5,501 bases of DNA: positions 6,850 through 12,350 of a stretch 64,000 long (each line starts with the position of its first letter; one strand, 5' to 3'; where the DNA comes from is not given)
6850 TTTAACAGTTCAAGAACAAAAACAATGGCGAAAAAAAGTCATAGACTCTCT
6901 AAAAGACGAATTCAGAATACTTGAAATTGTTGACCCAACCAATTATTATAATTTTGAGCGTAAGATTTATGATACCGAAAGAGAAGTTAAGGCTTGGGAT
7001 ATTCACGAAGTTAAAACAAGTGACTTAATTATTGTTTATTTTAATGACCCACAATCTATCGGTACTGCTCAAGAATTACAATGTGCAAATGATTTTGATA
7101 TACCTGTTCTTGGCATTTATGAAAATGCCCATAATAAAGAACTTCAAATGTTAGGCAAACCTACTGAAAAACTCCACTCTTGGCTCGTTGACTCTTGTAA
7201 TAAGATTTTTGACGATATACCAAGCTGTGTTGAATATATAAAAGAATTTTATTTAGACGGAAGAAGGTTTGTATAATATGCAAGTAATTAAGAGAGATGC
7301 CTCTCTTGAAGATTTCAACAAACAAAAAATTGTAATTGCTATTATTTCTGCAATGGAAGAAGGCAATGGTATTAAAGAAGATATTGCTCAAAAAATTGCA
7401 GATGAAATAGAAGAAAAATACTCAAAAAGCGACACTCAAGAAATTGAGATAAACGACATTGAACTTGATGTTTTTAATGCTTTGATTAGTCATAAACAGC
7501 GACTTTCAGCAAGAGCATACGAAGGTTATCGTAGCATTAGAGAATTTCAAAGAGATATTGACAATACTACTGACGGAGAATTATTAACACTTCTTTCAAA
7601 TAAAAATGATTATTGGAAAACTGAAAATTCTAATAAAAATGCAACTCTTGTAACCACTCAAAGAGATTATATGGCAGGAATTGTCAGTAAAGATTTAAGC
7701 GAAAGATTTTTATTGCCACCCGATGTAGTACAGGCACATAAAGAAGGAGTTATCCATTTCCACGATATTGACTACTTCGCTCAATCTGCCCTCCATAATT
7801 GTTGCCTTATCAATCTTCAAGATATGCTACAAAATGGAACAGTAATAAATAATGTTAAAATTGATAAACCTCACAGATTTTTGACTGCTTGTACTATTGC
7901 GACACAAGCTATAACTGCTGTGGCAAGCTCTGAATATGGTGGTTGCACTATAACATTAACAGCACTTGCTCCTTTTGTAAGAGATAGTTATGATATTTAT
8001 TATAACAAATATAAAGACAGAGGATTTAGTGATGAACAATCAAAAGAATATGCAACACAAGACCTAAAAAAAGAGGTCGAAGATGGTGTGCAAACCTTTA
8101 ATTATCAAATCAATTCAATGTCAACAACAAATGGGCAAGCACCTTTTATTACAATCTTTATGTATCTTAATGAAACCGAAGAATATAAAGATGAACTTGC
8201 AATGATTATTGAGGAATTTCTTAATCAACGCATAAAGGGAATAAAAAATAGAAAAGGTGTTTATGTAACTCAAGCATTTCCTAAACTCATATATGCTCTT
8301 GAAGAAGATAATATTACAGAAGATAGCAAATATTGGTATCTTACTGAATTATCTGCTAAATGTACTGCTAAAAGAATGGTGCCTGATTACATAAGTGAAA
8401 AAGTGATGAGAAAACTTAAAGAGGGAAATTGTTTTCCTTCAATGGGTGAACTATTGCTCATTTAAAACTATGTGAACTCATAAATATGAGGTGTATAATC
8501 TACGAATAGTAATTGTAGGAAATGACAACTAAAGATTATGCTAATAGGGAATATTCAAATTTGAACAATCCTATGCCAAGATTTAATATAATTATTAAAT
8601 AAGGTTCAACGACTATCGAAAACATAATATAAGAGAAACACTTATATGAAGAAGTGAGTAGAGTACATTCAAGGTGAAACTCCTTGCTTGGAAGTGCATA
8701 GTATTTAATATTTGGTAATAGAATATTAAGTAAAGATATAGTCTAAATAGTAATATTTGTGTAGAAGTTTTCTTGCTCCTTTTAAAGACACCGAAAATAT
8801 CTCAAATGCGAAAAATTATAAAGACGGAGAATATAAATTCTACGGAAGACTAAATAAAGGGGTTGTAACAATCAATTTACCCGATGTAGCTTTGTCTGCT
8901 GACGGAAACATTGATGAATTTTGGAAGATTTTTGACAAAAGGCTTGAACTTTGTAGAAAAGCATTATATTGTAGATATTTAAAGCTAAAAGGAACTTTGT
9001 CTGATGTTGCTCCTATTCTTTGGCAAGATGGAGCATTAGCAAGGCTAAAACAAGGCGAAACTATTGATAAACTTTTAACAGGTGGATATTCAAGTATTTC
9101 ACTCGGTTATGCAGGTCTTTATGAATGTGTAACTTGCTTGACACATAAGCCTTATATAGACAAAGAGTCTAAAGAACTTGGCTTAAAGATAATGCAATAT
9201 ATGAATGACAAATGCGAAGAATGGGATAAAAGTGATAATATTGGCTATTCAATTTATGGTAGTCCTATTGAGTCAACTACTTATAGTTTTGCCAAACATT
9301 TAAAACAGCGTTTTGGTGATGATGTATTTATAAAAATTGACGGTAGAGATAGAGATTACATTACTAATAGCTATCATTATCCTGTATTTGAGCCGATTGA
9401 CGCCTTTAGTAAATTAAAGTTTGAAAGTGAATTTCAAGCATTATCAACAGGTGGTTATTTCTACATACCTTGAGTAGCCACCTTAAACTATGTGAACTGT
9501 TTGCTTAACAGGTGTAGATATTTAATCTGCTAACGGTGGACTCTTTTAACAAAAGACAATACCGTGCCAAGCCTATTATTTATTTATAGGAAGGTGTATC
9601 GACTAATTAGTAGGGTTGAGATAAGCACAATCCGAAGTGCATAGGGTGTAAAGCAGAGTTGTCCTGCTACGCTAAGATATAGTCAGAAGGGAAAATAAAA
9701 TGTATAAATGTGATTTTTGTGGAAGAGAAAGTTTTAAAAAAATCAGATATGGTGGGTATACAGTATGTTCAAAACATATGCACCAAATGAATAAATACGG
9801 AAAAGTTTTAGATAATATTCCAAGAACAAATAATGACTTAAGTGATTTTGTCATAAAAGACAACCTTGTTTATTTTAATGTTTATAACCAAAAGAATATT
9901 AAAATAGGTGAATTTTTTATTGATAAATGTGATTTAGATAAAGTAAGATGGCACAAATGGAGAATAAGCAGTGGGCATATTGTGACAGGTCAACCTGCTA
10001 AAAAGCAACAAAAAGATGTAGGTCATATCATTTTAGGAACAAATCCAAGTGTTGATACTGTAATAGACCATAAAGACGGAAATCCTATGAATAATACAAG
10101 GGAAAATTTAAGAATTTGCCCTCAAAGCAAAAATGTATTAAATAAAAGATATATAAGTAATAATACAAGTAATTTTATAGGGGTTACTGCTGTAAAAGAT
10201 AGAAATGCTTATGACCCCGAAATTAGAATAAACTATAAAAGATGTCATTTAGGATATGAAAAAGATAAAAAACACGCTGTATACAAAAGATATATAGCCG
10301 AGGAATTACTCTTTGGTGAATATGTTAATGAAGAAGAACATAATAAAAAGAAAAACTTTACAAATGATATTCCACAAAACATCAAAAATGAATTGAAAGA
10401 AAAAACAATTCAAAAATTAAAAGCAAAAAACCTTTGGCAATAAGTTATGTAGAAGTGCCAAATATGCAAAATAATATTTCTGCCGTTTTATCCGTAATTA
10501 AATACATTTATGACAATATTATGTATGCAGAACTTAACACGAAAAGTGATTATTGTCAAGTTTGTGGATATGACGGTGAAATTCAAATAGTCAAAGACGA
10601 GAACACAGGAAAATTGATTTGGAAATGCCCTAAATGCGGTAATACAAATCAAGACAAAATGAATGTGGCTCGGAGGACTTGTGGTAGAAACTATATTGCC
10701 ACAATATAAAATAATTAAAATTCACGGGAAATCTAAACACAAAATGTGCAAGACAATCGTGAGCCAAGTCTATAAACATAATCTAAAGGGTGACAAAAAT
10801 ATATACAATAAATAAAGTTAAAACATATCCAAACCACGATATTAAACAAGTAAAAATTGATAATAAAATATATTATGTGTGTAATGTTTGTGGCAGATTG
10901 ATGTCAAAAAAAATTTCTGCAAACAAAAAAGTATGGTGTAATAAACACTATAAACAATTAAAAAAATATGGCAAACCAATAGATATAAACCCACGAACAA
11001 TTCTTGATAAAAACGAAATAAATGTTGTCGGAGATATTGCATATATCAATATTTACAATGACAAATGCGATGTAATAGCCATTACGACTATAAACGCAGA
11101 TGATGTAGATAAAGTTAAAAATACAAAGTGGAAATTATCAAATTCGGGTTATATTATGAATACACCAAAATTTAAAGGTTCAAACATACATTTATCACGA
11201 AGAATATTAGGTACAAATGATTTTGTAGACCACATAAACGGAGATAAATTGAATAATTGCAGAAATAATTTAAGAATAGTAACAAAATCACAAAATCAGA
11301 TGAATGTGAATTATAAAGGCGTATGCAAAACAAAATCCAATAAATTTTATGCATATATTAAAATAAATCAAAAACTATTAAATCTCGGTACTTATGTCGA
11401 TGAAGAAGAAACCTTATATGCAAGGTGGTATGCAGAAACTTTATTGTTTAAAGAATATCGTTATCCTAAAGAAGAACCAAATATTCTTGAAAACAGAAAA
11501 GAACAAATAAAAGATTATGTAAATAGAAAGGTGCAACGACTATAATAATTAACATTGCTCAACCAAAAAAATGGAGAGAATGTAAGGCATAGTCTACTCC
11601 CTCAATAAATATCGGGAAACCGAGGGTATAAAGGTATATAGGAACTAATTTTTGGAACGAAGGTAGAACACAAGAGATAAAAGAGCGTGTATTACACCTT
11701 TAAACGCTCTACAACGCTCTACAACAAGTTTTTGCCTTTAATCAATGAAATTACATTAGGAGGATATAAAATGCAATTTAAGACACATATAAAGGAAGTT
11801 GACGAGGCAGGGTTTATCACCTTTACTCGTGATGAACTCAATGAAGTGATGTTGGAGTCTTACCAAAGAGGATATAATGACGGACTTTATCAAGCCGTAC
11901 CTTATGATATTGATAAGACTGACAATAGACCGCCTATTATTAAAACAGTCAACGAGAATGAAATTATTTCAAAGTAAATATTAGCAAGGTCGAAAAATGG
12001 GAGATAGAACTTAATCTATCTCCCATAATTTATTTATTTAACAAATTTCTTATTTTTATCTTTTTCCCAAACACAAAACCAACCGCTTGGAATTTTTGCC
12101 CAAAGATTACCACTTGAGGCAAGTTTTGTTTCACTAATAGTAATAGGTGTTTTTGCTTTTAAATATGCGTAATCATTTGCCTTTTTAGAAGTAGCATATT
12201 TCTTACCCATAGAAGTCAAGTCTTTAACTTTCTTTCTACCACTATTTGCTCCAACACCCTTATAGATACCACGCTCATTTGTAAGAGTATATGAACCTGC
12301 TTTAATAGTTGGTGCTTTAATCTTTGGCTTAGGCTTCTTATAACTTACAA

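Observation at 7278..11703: nrdD interrupted by three group I introns, two carrying paralogous HNH endonucleases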

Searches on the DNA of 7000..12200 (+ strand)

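Call 3: search_rna_families(source=window, start=7000, end=12200, threshold=evalue, max_evalue=10, show_alignments=6)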
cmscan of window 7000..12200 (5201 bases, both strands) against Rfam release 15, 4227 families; matches with E-value up to 10: 1.
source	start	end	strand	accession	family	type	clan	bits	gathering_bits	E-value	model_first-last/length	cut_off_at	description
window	11069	11139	-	RF01205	snR62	Gene; snRNA; snoRNA; CD-box;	CL00055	27.5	55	9.2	1-100/100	no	Small nucleolar RNA snR62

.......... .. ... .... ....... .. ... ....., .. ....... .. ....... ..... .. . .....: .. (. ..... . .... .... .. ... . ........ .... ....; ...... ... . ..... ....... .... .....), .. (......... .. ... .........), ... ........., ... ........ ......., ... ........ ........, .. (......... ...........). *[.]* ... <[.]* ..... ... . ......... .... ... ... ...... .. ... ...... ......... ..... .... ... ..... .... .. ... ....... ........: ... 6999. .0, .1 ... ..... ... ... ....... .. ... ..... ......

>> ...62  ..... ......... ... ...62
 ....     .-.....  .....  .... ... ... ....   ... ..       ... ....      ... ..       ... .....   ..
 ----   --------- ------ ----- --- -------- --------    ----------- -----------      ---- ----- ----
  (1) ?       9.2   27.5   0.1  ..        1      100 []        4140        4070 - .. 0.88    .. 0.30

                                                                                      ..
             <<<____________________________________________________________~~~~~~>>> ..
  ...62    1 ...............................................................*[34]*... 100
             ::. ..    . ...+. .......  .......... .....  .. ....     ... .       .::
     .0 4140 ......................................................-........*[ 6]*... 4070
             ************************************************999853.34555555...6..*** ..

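Call 5: search_dna_similar(query=window:7278-11703:+, collection=phages, mode=near, max_rows=30)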
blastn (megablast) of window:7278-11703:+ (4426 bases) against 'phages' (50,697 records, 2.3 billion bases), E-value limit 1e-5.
Records with a match: 134; places in all: 138; records where one place covers at least 80% of the query: 0.
Best place of each record, by identity: 95-99% 4; 90-95% 126; 80-90% 4.
By first word of the organism name: Staphylococcus 53; Listeria 44; Enterococcus 22; Bacillus 10; Brochothrix 4; Silviavirus 1.
By host as written in the record: Listeria monocytogenes 34; Staphylococcus aureus 18; - 9; Staphylococcus aureus (phage propagation strain 47) 4; Staphylococcus carnosus TM300 4; Staphylococcus aureus ATCC 25923 4; Mammaliicoccus vitulinus C6867 3; Mammaliicoccus sciuri C6854 3; and 37 more.
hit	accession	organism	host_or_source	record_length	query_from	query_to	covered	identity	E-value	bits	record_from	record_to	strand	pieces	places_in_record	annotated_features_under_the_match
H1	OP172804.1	Enterococcus phage EH93P1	Enterococcus_B hirae DO93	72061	4312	4358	1%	95.7%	7e-11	77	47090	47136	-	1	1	terminase large subunit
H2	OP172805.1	Enterococcus phage EH93P2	Enterococcus_B hirae DO93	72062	4312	4358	1%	95.7%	7e-11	77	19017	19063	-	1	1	terminase large subunit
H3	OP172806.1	Enterococcus phage EH802P1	Enterococcus_B hirae DO82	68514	4312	4358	1%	95.7%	7e-11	77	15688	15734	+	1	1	terminase large subunit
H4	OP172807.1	Enterococcus phage EH802P2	Enterococcus_B hirae DO82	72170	4312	4358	1%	95.7%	7e-11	77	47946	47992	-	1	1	terminase large subunit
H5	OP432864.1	Staphylococcus phage SapYZU04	Staphylococcus aureus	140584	4306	4355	1%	90.0%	2e-7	66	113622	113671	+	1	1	none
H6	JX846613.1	Staphylococcus phage vB_SauM_Romulus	Staphylococcus aureus (phage ...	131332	4306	4355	1%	90.0%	2e-7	66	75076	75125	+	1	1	promoter | similar to DNA polymerase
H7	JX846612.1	Staphylococcus phage vB_SauM_Remus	Staphylococcus aureus (phage ...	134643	4306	4355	1%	90.0%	2e-7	66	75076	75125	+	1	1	similar to DNA polymerase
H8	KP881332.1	Staphylococcus phage Stau2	Staphylococcus aureus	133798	4306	4355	1%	90.0%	2e-7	66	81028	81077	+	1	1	none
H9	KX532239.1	Staphylococcus phage StAP1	Staphylococcus aureus ATCC 12600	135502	4306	4355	1%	90.0%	2e-7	66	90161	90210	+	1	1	none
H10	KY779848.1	Staphylococcus phage qdsa001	Staphylococcus aureus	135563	4306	4355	1%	90.0%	2e-7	66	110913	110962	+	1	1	none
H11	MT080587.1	Staphylococcus phage vB_SauM_EW20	Staphylococcus carnosus TM300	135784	4306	4355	1%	90.0%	2e-7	66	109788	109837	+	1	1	record has no annotation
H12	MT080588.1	Staphylococcus phage vB_SauM_EW22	Staphylococcus carnosus TM300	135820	4306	4355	1%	90.0%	2e-7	66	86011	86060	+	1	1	record has no annotation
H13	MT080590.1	Staphylococcus phage vB_SauM_EW27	Staphylococcus carnosus TM300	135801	4306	4355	1%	90.0%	2e-7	66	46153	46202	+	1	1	record has no annotation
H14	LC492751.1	Staphylococcus phage KSAP7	Staphylococcus aureus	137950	4306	4355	1%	90.0%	2e-7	66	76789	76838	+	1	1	none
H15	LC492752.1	Staphylococcus phage KSAP11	Staphylococcus aureus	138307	4306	4355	1%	90.0%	2e-7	66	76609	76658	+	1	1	none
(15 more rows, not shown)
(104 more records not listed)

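Call 14: search_rna_families(source=window, start=8440, end=8770, threshold=evalue, max_evalue=10, show_alignments=3)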
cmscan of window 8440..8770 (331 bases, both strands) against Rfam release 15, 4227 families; matches with E-value up to 10: 2.
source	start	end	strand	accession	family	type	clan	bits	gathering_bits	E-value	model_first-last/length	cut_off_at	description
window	8544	8615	+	RF00028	Intron_gpI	Intron;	-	30.2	50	4.3e-06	60-148/253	no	Group I catalytic intron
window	8731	8758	+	RF00028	Intron_gpI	Intron;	-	12.3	50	1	219-251/253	no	Group I catalytic intron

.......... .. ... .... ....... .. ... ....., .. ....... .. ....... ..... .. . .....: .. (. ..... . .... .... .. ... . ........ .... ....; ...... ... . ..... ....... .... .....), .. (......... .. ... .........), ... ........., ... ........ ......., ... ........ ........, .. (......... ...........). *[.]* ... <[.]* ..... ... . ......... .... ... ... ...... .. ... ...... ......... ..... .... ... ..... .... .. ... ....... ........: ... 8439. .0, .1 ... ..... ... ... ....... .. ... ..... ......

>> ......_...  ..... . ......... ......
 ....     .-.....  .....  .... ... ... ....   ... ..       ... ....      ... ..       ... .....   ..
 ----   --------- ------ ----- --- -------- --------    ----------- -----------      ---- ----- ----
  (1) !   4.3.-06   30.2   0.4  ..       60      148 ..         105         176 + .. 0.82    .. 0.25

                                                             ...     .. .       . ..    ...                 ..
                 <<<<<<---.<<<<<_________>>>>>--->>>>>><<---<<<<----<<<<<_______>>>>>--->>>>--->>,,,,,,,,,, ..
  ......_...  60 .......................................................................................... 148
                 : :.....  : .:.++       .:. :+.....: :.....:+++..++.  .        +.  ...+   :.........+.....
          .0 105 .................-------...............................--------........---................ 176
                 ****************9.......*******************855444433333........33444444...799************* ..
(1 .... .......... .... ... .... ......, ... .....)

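Call 15: search_rna_families(source=window, start=9445, end=9720, threshold=evalue, max_evalue=10, show_alignments=3)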
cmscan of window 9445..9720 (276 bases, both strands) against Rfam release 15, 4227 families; matches with E-value up to 10: 3.
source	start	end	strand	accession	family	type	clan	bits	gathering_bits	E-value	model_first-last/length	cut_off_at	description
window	9533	9606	+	RF00028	Intron_gpI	Intron;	-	16.9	50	0.036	60-149/253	no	Group I catalytic intron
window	9496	9589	+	RF02124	JPX_1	Gene; lncRNA;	-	12.5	55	4.8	50-135/135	no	JPX transcript, XIST activator conserved region 1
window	9450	9488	+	RF00521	SAM_alpha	Cis-reg; riboswitch;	-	10.7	36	6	10-48/79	no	Alpha-proteobacteria SAM riboswitch aptamer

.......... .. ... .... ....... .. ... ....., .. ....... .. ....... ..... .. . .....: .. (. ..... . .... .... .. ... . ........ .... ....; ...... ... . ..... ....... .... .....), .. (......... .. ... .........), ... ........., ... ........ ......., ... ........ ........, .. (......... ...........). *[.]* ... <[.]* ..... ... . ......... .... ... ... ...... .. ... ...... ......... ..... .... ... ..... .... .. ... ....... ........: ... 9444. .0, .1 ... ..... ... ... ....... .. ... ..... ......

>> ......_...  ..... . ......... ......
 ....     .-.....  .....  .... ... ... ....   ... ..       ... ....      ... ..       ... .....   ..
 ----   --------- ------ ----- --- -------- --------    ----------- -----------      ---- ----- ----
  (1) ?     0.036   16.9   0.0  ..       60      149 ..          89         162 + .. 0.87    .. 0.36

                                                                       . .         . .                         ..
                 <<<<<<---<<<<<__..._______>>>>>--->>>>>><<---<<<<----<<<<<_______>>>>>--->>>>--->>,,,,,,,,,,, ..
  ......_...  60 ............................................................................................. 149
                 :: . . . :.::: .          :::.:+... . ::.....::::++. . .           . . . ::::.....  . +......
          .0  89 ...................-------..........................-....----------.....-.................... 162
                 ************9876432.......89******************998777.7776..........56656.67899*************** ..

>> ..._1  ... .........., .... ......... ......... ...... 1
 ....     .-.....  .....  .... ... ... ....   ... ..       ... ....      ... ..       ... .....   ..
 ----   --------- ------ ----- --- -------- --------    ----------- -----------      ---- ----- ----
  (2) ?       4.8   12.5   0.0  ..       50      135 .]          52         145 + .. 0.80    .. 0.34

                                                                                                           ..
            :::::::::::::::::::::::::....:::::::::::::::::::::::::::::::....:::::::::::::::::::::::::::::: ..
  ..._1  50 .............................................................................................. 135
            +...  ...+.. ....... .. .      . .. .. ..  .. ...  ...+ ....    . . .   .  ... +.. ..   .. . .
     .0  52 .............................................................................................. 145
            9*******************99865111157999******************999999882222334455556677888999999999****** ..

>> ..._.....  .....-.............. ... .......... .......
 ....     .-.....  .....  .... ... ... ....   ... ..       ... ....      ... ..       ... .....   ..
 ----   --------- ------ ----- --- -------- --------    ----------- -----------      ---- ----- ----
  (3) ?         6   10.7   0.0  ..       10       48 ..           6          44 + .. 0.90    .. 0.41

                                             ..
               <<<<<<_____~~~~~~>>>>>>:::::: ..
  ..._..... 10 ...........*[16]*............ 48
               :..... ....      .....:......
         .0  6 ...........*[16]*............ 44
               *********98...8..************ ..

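Call 16: search_dna_similar(query=window:9456-9700:+, collection=phages, mode=distant, max_rows=30, max_evalue=0.01)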
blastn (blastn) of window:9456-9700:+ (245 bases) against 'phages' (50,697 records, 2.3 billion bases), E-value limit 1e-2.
Records with a match: 7; places in all: 7; records where one place covers at least 80% of the query: 0.
Best place of each record, by identity: 80-90% 4; 60-80% 3.
By first word of the organism name: Streptococcus 3; Vibrio 2; Staphylococcus 2.
By host as written in the record: Streptococcus thermophilus DGCC7854 2; Vibrio sp. 11985 2; Staphylococcus chromogenes 2; Streptococcus mitis 1.
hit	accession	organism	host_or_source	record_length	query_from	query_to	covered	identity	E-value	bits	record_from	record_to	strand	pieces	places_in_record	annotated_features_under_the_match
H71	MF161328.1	Streptococcus phage D4276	Streptococcus thermophilus DGCC7854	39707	74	150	31%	74.4%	5e-3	46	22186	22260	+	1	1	none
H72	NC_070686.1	Streptococcus phage D4276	Streptococcus thermophilus DGCC7854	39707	74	150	31%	74.4%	5e-3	46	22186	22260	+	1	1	none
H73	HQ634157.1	Vibrio phage 11895-B1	Vibrio sp. 11985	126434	99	150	21%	82.7%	2e-3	49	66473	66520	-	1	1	none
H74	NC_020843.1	Vibrio phage 11895-B1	Vibrio sp. 11985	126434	99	150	21%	82.7%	2e-3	49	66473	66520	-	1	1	none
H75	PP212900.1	Staphylococcus phage PT1-1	Staphylococcus chromogenes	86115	100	151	21%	80.8%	4e-4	50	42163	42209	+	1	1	hypothetical protein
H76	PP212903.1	Staphylococcus phage PT94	Staphylococcus chromogenes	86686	100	151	21%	80.8%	4e-4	50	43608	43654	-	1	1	hypothetical protein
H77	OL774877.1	Streptococcus phage MissG1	Streptococcus mitis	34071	99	150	21%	78.8%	5e-3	47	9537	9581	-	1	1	ncRNA | tail tape measure protein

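Call 17: search_dna_similar(query=window:8448-8759:+, collection=phages, mode=distant, max_rows=30, max_evalue=0.01)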
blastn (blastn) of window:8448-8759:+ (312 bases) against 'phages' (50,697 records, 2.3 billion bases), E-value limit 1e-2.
Records with a match: 108; places in all: 119; records where one place covers at least 80% of the query: 0.
Best place of each record, by identity: 95-99% 1; 90-95% 7; 80-90% 28; 60-80% 72.
By first word of the organism name: Bacillus 46; Clostridium 28; Flavobacterium 13; Escherichia 6; Enterocloster 3; Enterococcus 2; Staphylococcus 2; Vibrio 2; Yersinia 2; Fusobacterium 1; and 3 more.
By host as written in the record: Clostridium sporogenes ATCC-15579 25; Bacillus subtilis 13; Bacillus thuringiensis subsp. kurstaki 6; Bacillus thuringiensis subspecies kurstaki 5; Bacillus subtilis BEST7003 3; - 3; Clostridium_AP sp000509125 DA266 3; Flavobacterium psychrophilum strain FPS-D10 3; and 32 more.
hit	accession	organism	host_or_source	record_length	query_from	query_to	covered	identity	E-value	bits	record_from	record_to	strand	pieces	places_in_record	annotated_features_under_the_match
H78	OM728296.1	Bacillus phage vB_BsuM-Goe26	Bacillus subtilis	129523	11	250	77%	66.5%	3e-7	62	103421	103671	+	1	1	hypothetical protein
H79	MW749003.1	Bacillus phage vB_BspM_Internexus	Bacillus sp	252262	103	226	40%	69.9%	1e-5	56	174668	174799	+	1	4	none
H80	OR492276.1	Fusobacterium phage phiKSUM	Fusobacterium sp.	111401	118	227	35%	75.2%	4e-6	57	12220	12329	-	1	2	none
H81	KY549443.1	Enterococcus phage EFP01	Enterococcus faecium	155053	154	254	32%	73.8%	4e-6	58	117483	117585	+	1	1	hypothetical protein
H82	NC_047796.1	Enterococcus phage EFP01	Enterococcus faecium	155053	154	254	32%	73.8%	4e-6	58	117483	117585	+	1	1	hypothetical protein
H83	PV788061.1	Clostridium phage CS01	Clostridium sporogenes ATCC-15579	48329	154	250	31%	71.2%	1e-5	55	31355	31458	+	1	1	HNH endonuclease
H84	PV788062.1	Clostridium phage CS02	Clostridium sporogenes ATCC-15579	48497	154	250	31%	71.2%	1e-5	55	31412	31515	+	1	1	HNH endonuclease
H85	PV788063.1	Clostridium phage CS03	Clostridium sporogenes ATCC-15579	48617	154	250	31%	71.2%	1e-5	55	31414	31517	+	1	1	HNH endonuclease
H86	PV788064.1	Clostridium phage CS04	Clostridium sporogenes ATCC-15579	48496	154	250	31%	71.2%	1e-5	55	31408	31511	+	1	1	HNH endonuclease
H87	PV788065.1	Clostridium phage CS05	Clostridium sporogenes ATCC-15579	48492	154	250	31%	71.2%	1e-5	55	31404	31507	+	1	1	HNH endonuclease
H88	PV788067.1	Clostridium phage CS07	Clostridium sporogenes ATCC-15579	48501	154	250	31%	71.2%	1e-5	55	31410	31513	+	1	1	HNH endonuclease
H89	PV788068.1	Clostridium phage CS11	Clostridium sporogenes ATCC-15579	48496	154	250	31%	71.2%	1e-5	55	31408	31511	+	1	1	HNH endonuclease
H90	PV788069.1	Clostridium phage CS12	Clostridium sporogenes ATCC-15579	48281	154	250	31%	71.2%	1e-5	55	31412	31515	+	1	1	HNH endonuclease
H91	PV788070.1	Clostridium phage CS13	Clostridium sporogenes ATCC-15579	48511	154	250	31%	71.2%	1e-5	55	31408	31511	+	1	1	HNH endonuclease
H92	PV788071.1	Clostridium phage CS15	Clostridium sporogenes ATCC-15579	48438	154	250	31%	71.2%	1e-5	55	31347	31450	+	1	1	HNH endonuclease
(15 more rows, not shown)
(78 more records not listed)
